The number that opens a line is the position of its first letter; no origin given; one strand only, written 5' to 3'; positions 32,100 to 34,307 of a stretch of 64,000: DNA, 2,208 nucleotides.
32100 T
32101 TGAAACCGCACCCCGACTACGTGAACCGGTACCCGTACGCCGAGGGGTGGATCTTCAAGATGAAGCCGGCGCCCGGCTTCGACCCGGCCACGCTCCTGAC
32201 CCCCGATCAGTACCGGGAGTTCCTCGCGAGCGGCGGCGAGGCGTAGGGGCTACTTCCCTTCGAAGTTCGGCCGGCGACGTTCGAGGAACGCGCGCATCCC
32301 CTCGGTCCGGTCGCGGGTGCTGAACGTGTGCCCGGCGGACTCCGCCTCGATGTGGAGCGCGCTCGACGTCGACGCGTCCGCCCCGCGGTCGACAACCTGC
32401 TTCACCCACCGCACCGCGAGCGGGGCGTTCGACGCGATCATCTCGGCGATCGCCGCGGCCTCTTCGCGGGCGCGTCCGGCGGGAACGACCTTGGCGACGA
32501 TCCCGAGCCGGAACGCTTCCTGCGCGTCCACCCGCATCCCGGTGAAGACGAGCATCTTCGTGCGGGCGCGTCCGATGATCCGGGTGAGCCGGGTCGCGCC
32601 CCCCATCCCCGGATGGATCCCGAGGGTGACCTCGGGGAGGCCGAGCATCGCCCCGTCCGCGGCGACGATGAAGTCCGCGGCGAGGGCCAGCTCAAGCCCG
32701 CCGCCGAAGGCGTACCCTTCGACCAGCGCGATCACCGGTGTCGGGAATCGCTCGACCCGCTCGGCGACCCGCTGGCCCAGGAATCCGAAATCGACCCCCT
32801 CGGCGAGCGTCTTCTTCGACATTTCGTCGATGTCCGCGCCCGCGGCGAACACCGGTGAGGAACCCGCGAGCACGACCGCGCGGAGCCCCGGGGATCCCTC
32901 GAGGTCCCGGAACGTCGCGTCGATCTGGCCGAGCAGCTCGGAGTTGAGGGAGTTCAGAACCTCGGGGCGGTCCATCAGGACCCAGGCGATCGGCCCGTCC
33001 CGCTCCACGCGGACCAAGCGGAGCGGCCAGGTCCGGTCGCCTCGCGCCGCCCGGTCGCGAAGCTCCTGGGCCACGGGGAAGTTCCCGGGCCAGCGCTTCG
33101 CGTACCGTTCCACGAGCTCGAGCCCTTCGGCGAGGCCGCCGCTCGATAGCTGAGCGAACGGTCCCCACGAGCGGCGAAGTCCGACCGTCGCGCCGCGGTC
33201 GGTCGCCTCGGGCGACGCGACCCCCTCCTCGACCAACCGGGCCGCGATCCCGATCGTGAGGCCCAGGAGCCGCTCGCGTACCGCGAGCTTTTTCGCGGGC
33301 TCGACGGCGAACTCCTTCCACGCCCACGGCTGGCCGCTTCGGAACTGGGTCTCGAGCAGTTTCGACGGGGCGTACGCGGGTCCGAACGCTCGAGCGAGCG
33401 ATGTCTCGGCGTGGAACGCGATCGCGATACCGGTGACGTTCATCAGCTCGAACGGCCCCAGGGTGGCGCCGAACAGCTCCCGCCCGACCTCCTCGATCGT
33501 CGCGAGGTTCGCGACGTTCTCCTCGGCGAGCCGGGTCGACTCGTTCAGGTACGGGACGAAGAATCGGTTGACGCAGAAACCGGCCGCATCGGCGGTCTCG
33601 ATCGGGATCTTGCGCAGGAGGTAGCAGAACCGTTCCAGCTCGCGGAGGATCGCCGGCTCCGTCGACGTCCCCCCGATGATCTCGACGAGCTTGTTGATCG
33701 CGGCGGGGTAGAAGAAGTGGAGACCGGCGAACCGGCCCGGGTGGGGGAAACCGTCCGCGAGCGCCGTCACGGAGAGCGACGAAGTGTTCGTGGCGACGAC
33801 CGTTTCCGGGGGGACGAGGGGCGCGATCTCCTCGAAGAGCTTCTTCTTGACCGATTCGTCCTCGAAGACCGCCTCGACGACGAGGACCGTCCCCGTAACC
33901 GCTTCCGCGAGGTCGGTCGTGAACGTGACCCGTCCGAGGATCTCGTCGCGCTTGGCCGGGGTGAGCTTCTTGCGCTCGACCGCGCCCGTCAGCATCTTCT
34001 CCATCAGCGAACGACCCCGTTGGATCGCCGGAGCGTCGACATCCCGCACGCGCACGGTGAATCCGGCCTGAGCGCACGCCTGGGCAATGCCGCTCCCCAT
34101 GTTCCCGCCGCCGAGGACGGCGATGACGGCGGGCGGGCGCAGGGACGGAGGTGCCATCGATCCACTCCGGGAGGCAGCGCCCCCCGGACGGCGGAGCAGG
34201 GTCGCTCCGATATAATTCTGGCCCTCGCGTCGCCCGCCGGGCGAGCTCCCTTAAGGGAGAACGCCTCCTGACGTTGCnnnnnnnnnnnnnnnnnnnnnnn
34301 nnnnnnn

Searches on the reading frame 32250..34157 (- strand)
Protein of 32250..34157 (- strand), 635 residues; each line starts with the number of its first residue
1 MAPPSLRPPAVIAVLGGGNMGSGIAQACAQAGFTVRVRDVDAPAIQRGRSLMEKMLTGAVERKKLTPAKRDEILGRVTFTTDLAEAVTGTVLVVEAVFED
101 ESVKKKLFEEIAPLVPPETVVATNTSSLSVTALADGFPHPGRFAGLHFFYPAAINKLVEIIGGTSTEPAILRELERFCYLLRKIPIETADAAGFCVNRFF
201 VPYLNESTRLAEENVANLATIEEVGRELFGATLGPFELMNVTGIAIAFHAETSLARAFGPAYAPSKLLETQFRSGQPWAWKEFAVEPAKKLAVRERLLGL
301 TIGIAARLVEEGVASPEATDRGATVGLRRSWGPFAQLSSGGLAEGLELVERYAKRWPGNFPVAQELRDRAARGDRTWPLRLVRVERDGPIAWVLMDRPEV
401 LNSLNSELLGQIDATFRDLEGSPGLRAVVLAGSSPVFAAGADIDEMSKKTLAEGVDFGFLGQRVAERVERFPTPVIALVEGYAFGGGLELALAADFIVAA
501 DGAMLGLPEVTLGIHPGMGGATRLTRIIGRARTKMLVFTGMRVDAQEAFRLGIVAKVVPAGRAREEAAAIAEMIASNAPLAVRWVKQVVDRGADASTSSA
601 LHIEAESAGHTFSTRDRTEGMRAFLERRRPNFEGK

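Call 72: search_protein_families(library=pfam, proteins=[window:32250-34157:-], max_evalue=0.001)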
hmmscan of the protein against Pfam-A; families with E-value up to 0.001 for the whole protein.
window:32250-34157:- (635 aa): 7 families
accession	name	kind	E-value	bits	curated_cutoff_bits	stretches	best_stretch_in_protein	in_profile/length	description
PF00378.25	ECH_1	-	8.8e-63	212.4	27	1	388-634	4-250/251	Enoyl-CoA hydratase/isomerase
PF02737.24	3HCDH_N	-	2.9e-53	180.9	22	1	12-190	2-179/180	3-hydroxyacyl-CoA dehydrogenase, NAD binding domain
PF16113.10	ECH_2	-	1.1e-32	114.3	27.2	1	391-562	2-176/335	Enoyl-CoA hydratase/isomerase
PF00725.27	3HCDH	-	9.5e-22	77.8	22.1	2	193-275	1-84/97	3-hydroxyacyl-CoA dehydrogenase, C-terminal domain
PF01210.29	NAD_Gly3P_dh_N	-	5.1e-06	27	23.1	1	12-121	2-99/158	NAD-dependent glycerol-3-phosphate dehydrogenase N-terminus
PF03446.21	NAD_binding_2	-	1.3e-05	25.8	21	1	12-127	2-95/161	NAD binding domain of 6-phosphogluconate dehydrogenase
PF03807.23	F420_oxidored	-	0.00097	20.1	21.6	0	12-61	2-50/94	NADP oxidoreductase coenzyme F420-dependent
